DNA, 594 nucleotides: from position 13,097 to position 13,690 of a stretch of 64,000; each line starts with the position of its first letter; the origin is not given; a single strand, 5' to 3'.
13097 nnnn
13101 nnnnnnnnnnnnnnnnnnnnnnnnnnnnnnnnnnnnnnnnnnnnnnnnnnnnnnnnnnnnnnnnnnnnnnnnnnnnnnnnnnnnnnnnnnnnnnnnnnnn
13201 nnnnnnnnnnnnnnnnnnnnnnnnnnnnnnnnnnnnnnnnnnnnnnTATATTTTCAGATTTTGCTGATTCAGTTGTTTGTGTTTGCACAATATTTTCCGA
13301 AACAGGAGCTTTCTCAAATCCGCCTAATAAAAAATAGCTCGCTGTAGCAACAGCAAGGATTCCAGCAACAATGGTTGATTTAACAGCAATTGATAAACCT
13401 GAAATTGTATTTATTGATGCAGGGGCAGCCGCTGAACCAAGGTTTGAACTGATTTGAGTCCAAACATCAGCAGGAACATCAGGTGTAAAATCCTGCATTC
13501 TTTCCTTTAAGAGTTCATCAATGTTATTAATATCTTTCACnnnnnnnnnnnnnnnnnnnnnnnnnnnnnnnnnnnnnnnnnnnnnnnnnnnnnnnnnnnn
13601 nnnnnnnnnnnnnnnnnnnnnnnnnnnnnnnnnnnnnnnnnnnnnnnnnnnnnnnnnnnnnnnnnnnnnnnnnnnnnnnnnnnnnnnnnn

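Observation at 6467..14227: ECF sigma factor, CTD-bearing anti-sigma-like protein and a 2061-aa T9SS adhesin form one tightly coupled operon, divergent from a second T9SS cargo gene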

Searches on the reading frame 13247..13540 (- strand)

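Call 42: search_protein_families(library=pfam, proteins=[window:13247-13540:-], max_evalue=10)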
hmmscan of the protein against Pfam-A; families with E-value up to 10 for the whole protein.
seq(98 aa): 1 family
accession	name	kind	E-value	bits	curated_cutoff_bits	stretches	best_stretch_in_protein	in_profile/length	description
PF11282.13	DUF3082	-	0.023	15.4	25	1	28-72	25-68/80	Protein of unknown function (DUF3082)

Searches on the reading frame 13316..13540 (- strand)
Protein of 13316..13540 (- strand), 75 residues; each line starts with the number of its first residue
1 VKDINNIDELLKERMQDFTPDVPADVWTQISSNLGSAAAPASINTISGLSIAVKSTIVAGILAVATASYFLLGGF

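Call 40: find_homologous_proteins(query=A4, max_evalue=10)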
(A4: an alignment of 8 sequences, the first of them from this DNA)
Query A4 (8 sequences) (74 aa, profile of the alignment): 2 proteins with E <= 10 among 1909 candidates.
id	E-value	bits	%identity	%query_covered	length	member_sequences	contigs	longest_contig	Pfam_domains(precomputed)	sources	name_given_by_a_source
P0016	1.5e-13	68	39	38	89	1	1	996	-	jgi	jgi:hypothetical protein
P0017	3.1e-13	67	32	34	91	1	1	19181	-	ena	-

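Call 52: search_protein_representatives(alignment_id=A6)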
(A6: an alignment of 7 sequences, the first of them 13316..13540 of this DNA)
Query: 7 sequences, 74 profile positions. Proteins with E-value up to 0.001 (for the whole library): 1238; up to 1e-10: 71; up to 1e-30: 0. The best 150 are listed.
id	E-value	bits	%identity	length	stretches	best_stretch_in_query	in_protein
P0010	2.3e-28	114.3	-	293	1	1-74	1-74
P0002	5.9e-28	113.0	-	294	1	1-73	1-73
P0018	1.8e-20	89.1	-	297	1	1-71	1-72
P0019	1.9e-18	82.5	-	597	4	5-36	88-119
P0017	5.7e-18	81.0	-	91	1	1-68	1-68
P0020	2.2e-15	72.7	-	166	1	1-72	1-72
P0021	2.2e-15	72.7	-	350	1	1-73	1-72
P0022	2.9e-15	72.4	-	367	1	1-70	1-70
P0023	3.1e-15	72.2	-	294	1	1-70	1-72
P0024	7.5e-15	71.0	-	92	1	1-71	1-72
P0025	7.7e-15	71.0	-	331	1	1-66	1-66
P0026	8.1e-15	70.9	-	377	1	1-70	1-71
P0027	8.5e-15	70.9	-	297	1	1-70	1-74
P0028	1.0e-14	70.6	-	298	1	1-71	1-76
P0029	1.2e-14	70.4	-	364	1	1-71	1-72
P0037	1.2e-13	67.1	-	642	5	6-41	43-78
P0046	9.8e-13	64.3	-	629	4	3-49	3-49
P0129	7.8e-10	55.0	-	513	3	1-32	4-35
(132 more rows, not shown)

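Call 85: find_encoding_contigs(protein=P0129, flank=3000, max_places=2)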
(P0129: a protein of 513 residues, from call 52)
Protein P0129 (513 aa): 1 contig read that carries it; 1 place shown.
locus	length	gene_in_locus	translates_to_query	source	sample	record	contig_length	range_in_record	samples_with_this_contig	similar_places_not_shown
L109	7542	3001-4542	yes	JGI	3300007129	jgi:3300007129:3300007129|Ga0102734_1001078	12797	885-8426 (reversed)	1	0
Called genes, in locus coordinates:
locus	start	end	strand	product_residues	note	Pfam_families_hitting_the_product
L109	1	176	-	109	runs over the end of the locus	PF13411:MerR_1, PF00376:MerR (weak)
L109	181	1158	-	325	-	PF01551:Peptidase_M23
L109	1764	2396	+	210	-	-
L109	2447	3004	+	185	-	PF04542:Sigma70_r2, PF04297:UPF0122 (weak), PF04545:Sigma70_r4, PF08281:Sigma70_r4_2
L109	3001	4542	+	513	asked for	PF13505:OMP_b-brl (faint)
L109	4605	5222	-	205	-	PF01712:dNK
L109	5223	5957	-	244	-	-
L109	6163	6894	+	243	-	PF01209:Ubie_methyltran, PF06325:PrmA (weak), PF12847:Methyltransf_18 (weak), PF13489:Methyltransf_23, PF13649:Methyltransf_25, PF13847:Methyltransf_31, PF08241:Methyltransf_11, PF08242:Methyltransf_12, +1 more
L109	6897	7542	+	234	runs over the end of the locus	PF13505:OMP_b-brl (weak), PF13568:OMP_b-brl_2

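Call 88: search_protein_families(library=ncbifam, proteins=[L109:2447-3004:+, L109:3001-4542:+, P0037, P0046], max_evalue=1e-10)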
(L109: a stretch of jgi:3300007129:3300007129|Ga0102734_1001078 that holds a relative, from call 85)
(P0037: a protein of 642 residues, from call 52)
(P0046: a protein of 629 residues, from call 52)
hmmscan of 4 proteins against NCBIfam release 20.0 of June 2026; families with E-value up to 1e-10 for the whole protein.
L109:2447-3004:+ (185 aa): 35 families (the best 25 are shown)
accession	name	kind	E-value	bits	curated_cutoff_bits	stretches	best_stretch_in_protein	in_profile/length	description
TIGR02937.1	sigma70-ECF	superfamily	1.2e-26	93.3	42.9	1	17-171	2-165/165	sigma-70 family RNA polymerase sigma factor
NF009174.0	PRK12522.1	equivalog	3.7e-25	88.9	217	1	20-173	7-169/175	RNA polymerase sigma factor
NF008888.0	PRK11922.1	equivalog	1.9e-24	86.6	204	1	4-174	18-199/231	RNA polymerase sigma factor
NF007223.0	PRK09641.1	equivalog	1.6e-23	83.5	209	1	3-173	5-186/187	RNA polymerase sigma factor SigW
NF058625.1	sigma_PG0214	equivalog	5.3e-23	81.6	130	1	26-174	14-164/170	GFO_1088 family ECF-type sigma factor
TIGR02985.1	Sig70_bacteroi1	subfamily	3.1e-22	79.5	126.4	1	19-171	4-162/162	RNA polymerase sigma-70 factor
TIGR02959.1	SigZ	equivalog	2.5e-21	76.3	168.65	1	38-180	17-157/170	RNA polymerase sigma factor SigZ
TIGR02948.1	SigW_bacill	equivalog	2.7e-21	76.5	243.1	1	4-172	6-185/187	RNA polymerase sigma factor SigW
NF006930.0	PRK09415.1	subfamily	7.6e-21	74.7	198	1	17-173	17-177/179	RNA polymerase factor sigma C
NF007215.0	PRK09637.1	equivalog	1.6e-20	73.9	212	1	20-180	5-163/181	RNA polymerase sigma factor SigZ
NF009171.0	PRK12518.1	equivalog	1.7e-20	73.6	208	1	3-173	14-186/191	RNA polymerase sigma factor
NF007225.0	PRK09643.1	equivalog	4.1e-20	72.3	190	1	4-174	15-185/204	RNA polymerase sigma factor SigM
TIGR02950.1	SigM_subfam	subfamily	3.7e-19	69.1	147.95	1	21-171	5-158/159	RNA polymerase sigma factor, SigM family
TIGR02983.1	SigE-fam_strep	subfamily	1.5e-18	67.2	141.55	1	34-173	24-160/162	SigE family RNA polymerase sigma factor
NF009195.0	PRK12543.1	subfamily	2.5e-18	66.2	197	1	2-174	6-181/192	RNA polymerase sigma factor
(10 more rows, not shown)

L109:3001-4542:+ (513 aa): 0 families

P0037 (642 aa): 0 families

P0046 (629 aa): 0 families

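Call 99: find_homologous_proteins(query=P0129, max_evalue=0.001)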
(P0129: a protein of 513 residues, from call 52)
Query P0129 (513 aa): 1730 proteins with E <= 0.001 among 8000 candidates; the best 120 are listed.
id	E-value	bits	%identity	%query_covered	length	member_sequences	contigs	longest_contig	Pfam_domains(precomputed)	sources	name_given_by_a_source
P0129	0.0e+0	1114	100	100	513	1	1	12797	PF13505.13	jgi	-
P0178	2.4e-221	754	65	99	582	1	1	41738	PF13505.13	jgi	-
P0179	1.8e-217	741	59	99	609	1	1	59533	PF13505.13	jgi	-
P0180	7.0e-216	736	67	98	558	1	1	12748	PF13505.13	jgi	-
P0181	4.6e-214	730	59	99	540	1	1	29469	PF13505.13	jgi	-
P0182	1.9e-202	692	65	95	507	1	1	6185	PF13505.13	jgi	-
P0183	8.8e-128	445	50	84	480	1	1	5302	-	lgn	-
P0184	3.6e-108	381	45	84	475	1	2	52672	PF13505.13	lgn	-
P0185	2.6e-105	371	57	52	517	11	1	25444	-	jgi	-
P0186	3.7e-105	371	54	13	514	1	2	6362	PF13505.13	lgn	-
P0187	7.6e-105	370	44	84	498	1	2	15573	-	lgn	-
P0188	1.6e-104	369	38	99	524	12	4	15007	PF13505.13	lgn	-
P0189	1.7e-104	369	44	84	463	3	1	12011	-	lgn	-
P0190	4.3e-104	367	44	84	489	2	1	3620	-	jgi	-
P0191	9.1e-104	366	43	84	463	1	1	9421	-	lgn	-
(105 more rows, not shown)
